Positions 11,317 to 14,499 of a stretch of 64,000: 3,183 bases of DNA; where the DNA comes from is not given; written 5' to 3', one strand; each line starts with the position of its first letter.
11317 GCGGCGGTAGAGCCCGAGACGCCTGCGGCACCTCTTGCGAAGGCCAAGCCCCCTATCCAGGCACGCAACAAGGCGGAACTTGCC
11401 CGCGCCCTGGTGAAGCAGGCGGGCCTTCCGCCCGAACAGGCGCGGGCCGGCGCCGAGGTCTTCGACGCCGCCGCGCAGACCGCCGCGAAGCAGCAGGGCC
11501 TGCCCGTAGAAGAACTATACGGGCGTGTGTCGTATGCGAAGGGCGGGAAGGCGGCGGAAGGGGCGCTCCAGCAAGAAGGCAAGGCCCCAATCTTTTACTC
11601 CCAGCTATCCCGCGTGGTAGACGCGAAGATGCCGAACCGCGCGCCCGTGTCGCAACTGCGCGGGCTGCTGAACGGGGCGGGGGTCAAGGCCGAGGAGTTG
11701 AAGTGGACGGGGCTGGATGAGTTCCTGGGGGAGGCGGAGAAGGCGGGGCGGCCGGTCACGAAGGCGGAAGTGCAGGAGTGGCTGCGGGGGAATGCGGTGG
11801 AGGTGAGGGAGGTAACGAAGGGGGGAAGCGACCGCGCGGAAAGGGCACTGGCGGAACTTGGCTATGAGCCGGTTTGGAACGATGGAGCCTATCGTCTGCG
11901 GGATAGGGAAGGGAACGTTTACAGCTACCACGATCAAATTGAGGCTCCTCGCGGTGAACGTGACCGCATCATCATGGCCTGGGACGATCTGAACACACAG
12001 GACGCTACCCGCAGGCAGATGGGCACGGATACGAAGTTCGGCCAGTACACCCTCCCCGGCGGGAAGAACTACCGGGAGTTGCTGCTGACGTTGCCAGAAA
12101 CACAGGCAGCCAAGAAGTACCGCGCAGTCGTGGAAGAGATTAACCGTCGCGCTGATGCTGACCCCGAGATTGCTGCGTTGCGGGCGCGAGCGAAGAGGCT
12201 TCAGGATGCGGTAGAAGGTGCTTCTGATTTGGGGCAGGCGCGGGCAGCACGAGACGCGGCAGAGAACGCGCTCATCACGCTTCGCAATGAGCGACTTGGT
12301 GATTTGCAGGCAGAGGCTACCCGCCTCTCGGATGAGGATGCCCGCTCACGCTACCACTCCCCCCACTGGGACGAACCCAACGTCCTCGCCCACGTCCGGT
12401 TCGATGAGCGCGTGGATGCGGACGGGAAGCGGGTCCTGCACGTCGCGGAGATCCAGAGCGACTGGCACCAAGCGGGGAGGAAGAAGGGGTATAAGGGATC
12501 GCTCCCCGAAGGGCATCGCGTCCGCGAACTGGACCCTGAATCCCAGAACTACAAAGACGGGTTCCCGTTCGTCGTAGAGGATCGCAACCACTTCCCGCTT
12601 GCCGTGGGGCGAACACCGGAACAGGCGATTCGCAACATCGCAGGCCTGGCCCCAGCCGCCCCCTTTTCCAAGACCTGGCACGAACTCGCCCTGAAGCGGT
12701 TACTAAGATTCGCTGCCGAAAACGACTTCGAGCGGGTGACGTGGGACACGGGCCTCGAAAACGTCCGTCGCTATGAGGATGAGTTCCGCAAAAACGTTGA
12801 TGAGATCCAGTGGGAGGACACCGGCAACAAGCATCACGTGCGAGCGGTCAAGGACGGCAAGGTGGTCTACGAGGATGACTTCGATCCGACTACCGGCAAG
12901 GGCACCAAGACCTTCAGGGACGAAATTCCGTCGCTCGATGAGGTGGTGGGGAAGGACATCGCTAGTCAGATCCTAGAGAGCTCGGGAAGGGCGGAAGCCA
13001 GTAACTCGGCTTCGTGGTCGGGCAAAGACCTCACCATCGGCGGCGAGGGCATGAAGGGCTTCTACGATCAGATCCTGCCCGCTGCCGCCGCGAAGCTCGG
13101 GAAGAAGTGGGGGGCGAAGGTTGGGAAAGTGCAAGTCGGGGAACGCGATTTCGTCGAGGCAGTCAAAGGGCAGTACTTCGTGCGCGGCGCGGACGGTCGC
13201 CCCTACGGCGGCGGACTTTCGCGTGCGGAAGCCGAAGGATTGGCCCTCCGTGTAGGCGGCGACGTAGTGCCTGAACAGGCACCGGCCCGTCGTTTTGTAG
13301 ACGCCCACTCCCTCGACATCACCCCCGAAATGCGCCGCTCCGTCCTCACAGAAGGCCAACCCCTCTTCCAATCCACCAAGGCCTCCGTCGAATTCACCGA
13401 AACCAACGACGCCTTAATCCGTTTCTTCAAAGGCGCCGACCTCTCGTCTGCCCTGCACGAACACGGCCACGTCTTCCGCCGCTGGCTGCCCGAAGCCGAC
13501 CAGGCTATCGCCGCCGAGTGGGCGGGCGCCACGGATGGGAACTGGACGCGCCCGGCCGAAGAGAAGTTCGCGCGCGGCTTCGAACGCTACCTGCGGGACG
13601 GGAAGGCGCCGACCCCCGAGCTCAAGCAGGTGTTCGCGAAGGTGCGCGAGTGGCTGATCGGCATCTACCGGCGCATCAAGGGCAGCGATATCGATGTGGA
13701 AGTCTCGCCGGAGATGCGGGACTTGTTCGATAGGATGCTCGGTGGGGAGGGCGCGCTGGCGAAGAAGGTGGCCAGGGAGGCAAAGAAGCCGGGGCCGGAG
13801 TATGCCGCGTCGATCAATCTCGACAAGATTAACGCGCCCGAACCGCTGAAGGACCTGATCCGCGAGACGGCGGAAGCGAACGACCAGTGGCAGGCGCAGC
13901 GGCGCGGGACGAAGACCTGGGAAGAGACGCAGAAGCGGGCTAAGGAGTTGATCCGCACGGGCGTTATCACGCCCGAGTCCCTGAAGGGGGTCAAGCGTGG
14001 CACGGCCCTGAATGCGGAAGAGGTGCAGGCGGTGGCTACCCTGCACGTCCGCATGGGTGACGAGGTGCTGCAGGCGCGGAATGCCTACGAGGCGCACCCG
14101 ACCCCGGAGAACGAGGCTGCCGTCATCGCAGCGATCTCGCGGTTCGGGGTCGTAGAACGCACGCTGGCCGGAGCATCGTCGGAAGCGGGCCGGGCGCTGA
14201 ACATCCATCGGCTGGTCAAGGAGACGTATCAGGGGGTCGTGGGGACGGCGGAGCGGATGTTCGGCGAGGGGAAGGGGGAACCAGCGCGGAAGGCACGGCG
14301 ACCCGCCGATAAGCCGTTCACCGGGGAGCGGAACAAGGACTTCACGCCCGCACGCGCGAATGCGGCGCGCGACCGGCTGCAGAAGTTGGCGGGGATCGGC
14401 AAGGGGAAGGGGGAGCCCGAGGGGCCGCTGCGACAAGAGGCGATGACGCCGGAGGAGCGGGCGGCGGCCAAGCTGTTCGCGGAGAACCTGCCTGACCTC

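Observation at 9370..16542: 2390-aa single-ORF multidomain protein (CHAP/NlpC-P60-like Cys-His peptidase + HExxH zincin motif + long linkers)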

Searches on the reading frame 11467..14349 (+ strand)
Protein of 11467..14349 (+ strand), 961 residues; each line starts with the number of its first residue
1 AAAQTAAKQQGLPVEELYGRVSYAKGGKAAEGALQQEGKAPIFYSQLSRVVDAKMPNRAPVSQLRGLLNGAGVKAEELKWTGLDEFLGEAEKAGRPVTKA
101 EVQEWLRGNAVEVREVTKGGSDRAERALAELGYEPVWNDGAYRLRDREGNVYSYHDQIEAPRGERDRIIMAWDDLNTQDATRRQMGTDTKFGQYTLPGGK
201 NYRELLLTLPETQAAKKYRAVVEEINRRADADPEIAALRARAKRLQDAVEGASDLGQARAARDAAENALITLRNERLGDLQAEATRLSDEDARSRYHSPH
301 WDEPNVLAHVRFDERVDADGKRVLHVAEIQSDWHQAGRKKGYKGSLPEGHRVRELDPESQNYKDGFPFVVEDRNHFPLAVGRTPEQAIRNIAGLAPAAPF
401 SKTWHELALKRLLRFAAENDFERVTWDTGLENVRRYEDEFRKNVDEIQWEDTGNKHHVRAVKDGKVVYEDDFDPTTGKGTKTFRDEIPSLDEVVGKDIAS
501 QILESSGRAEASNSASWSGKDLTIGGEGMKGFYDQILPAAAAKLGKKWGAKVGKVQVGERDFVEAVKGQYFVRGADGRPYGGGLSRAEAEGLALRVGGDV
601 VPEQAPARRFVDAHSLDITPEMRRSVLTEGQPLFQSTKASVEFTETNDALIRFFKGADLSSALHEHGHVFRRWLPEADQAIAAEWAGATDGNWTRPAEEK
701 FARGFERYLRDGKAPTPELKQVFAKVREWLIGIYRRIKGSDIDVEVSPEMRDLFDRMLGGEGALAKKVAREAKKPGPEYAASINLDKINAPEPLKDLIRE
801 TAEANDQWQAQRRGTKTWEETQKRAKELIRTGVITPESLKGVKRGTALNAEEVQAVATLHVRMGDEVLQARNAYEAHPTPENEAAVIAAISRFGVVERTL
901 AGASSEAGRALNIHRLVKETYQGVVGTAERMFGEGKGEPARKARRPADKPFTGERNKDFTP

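Call 26: search_solved_structures(query=A2, max_evalue=10, show_alignments=2)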
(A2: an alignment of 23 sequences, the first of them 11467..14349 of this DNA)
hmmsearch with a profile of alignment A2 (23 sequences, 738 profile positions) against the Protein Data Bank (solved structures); distinct sequences matched with E-value up to 10: 0.

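Call 46: predict_structure(alignment_id=A2)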
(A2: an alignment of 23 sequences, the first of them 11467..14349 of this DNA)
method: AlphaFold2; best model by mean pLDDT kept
length: 961 residues; sequences in the alignment: 23
mean_pLDDT: 76.0   pTM: 0.57
mean pLDDT of the five models: 76.0, 75.4, 73.1, 71.1, 70.1
residues with pLDDT >= 90: 298; 70-90: 360; 50-70: 163; < 50: 140
segments of 3 or more residues with pLDDT < 50: 23-26, 33-37, 184-187, 483-485, 561-567, 573-579, 593-607, 637-639, 653-659, 771-779, 808-815, 904-961
pLDDT, mean of each block of 10 residues (from residue 1): 64 72 50 53 91 95 92 88 92 96 90 83 69 77 84 75 80 70 53 62 87 83 92 95 93 89 94 92 86 83 91 88 93 87 81 92 93 82 87 85 93 94 93 69 78 86 83 82 61 77 69 74 70 91 92 85 47 47 53 44 51 94 90 68 53 45 75 89 91 81 85 86 83 69 56 64 53 46 60 74 59 57 90 95 82 91 93 93 94 92 54 42 42 38 32 34 47
secondary structure, 60 per line:
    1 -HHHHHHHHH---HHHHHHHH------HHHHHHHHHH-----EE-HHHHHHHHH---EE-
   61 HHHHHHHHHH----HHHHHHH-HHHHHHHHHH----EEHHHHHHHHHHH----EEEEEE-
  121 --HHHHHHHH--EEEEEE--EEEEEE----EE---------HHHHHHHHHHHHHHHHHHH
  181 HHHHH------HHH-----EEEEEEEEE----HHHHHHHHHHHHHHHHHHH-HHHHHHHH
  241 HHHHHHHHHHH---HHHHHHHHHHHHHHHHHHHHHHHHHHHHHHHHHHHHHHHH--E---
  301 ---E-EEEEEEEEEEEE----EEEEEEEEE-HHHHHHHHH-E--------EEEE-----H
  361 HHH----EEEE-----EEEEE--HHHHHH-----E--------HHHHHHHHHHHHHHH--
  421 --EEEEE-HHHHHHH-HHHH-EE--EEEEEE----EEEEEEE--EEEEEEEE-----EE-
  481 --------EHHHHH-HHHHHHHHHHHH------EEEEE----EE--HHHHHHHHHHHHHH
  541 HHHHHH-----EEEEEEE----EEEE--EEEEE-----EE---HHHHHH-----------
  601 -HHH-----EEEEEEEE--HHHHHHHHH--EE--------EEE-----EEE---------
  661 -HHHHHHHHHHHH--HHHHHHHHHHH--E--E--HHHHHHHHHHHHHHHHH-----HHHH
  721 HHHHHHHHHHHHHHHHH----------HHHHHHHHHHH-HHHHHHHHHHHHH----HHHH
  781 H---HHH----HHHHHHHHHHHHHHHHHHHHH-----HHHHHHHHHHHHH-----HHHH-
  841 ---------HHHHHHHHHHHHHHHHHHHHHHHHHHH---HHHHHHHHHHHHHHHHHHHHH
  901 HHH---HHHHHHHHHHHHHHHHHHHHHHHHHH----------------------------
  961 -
elements in order (helices of 4 or more, strands of 3 or more residues): H2-10 H14-21 H28-37 H46-54 H61-70 H75-81 H83-92 H99-109 E114-119 H123-130 E133-138 E141-146 H162-185 E200-208 H213-231 H233-251 H255-294 E306-317 E322-330 H332-340 E351-354 H360-363 E368-371 E377-381 H384-389 H404-418 E423-427 H429-435 H437-440 E446-451 E456-462 E465-472 H490-494 H496-507 E514-518 H527-546 E552-558 E563-566 E569-573 H584-589 E610-617 H620-628 E641-643 E649-651 H662-673 H676-686 H695-711 H717-737 H748-758 H760-772 H777-781 H792-812 H818-830 H836-839 H850-876 H880-903 H907-932

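Call 49: fold_search(model_id=the predicted structure, library=pdb)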
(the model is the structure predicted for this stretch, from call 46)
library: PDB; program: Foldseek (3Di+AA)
matches with E <= 10: 246; with E <= 0.001: 0
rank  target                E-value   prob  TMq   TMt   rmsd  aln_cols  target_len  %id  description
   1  6snr                  5.4e-02  0.25  0.05  0.11  26.2       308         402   15  Crystal structure of FemX (released 2020-09-09)
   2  6edw_C                7.4e-01  0.04  0.05  0.07  55.1       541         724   13  Crystal structure of Mycobacterium tuberculosis ICL2 in the apo form (released 2019-08-14)
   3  6edz_C                8.2e-01  0.13  0.05  0.07  21.2       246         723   12  Crystal structure of Mycobacterium tuberculosis ICL2 in complex with acetyl-CoA, form I (released 2019-08-14)
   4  6ee1_A                8.6e-01  0.12  0.05  0.07  20.9       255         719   12  Crystal structure of Mycobacterium tuberculosis ICL2 in complex with acetyl-CoA (released 2019-08-14)
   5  9qgy_G                1.0e+00  0.25  0.05  0.13  15.1       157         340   13  Structure of the YbjP lipoprotein bound to the MacAB-TolC tripartite efflux pump (released 2026-03-25)
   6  8g8k                  1.1e+00  0.21  0.05  0.28  15.7       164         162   10  Crystal structure of Rv1916 (residues 233-398) (released 2023-06-07)
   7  6edz_D                1.2e+00  0.11  0.05  0.07  21.3       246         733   12  Crystal structure of Mycobacterium tuberculosis ICL2 in complex with acetyl-CoA, form I (released 2019-08-14)
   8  1xjv_A                1.3e+00  0.02  0.04  0.09  21.2       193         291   11  Crystal structure of human POT1 bound to telomeric single-stranded DNA (TTAGGGTTAG) (released 2004-12-14)
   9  6ee1_C                1.3e+00  0.11  0.05  0.07  21.0       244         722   12  Crystal structure of Mycobacterium tuberculosis ICL2 in complex with acetyl-CoA (released 2019-08-14)
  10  6edz_A                1.3e+00  0.11  0.05  0.07  21.2       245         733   12  Crystal structure of Mycobacterium tuberculosis ICL2 in complex with acetyl-CoA, form I (released 2019-08-14)
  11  6qj0                  1.4e+00  0.06  0.08  0.15  20.2       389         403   11  Crystal structure of the C. thermophilum condensin Smc2 ATPase head (crystal form II) (released 2019-07-03)
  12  8s1u_H                1.4e+00  0.03  0.06  0.09  28.1       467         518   10  YlmH bound to stalled 50S subunits with RqcH and PtRNA (released 2024-06-12)
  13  7uoo_v                1.4e+00  0.01  0.03  0.08  27.1       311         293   11  Nucleoplasmic pre-60S intermediate of the Nog2 containing pre-rotation state (released 2023-03-15)
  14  8fbi                  1.5e+00  0.14  0.07  0.22  22.2       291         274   16  Improving the secretion of designed protein assemblies through negative design of cryptic transmembrane domains (released 2023-03-22)
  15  5nik_D                1.5e+00  0.20  0.06  0.13  14.4       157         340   15  Structure of the MacAB-TolC ABC-type tripartite multidrug efflux pump (released 2017-05-24)
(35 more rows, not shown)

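Call 51: search_protein_families(library=pfam, alignment_id=A2, max_evalue=1)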
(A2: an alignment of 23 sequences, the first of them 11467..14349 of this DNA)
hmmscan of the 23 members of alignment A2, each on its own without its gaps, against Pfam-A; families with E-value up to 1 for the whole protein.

A. member 1, window:11467-14349:+ (961 aa): 2 families
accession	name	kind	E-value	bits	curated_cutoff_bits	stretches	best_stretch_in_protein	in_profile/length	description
PF23840.1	Phage_tail_terminator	-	0.018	15.4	27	1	229-284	6-61/150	Phage tail terminator protein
PF25426.1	AAA_lid_BCS1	-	0.026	14.9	27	0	750-778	4-34/60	Mitochondrial chaperone BCS1-like, ATPase lid domain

B. families by the number of members that match (of 23 scanned): 30 families (the first 25 are shown)
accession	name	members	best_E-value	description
PF09954.14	DUF2188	2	0.026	Uncharacterized protein conserved in bacteria (DUF2188)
PF18858.6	LPD39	1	3.2e-12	Large polyvalent protein associated domain 39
PF00482.28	T2SSF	1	0.00061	Type II secretion system (T2SS), protein F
PF11235.13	Med25_SD1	1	0.0016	Mediator complex subunit 25 synapsin 1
PF12761.13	End3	1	0.0074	Actin cytoskeleton-regulatory complex protein END3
PF03433.18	EspA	1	0.016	EspA-like secreted protein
PF19855.4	DUF6330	1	0.017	Family of unknown function (DUF6330)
PF23840.1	Phage_tail_terminator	1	0.018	Phage tail terminator protein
PF18993.5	Rv0078B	1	0.018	Rv0078B-related antitoxin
PF12510.13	Smoothelin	1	0.021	Smoothelin cytoskeleton protein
PF14022.11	DUF4238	1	0.021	Protein of unknown function (DUF4238)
PF25426.1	AAA_lid_BCS1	1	0.026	Mitochondrial chaperone BCS1-like, ATPase lid domain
PF16450.11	Prot_ATP_ID_OB_C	1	0.056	Proteasomal ATPase OB C-terminal domain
PF09762.14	CCDC93_CC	1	0.06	CCDC93 coiled-coil domain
PF14344.12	DUF4397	1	0.084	Domain of unknown function (DUF4397)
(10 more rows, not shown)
